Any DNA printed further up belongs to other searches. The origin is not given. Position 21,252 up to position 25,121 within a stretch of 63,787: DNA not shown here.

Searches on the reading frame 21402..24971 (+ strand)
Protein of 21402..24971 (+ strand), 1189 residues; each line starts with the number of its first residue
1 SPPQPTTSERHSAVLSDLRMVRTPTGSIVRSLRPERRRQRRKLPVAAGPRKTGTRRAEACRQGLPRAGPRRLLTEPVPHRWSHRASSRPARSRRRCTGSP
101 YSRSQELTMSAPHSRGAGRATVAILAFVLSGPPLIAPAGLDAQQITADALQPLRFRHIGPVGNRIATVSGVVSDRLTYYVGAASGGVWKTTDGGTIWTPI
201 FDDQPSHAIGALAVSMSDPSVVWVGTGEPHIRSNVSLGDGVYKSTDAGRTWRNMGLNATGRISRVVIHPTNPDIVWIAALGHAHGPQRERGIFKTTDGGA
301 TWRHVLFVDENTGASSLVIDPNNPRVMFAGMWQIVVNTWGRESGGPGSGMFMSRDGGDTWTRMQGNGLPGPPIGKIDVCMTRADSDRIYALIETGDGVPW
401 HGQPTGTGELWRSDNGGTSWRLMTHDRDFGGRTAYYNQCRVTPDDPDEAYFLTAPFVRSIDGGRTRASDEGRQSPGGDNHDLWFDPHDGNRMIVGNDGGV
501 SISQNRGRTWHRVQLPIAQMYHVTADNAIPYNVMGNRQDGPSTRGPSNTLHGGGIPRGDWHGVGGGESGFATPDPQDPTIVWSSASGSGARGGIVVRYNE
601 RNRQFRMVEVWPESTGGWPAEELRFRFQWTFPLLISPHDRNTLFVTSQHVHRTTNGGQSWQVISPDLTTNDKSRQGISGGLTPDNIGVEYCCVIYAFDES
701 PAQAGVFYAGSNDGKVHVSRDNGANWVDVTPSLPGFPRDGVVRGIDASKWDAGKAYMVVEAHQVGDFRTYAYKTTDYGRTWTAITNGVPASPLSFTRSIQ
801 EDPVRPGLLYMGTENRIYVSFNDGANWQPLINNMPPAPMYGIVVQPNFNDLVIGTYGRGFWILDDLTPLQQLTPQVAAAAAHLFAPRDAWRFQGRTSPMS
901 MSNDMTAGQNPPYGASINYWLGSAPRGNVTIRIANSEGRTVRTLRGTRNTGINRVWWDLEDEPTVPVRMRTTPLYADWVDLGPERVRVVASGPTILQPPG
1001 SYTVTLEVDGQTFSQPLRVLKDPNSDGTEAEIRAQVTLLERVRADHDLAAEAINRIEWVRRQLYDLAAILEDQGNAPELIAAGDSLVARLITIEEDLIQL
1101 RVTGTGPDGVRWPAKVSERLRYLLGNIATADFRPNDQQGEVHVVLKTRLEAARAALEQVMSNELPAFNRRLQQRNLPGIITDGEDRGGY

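Call 59: search_protein_families(library=padloc, proteins=[window:21402-24971:+], max_evalue=0.00001)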
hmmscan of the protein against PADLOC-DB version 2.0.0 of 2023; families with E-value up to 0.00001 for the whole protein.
window:21402-24971:+ (1189 aa): 0 families

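Call 118: search_protein_families(library=pfam, proteins=[window:21402-24971:+], max_evalue=0.00001)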
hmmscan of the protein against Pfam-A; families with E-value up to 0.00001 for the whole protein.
window:21402-24971:+ (1189 aa): 2 families
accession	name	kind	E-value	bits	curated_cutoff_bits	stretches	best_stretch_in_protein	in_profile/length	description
PF15902.12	Sortilin-Vps10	-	1.5e-24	87.1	33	1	241-364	3-113/446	Sortilin, neurotensin receptor 3,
PF02012.26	BNR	-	4.2e-10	38.5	27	0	351-361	1-11/12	BNR/Asp-box repeat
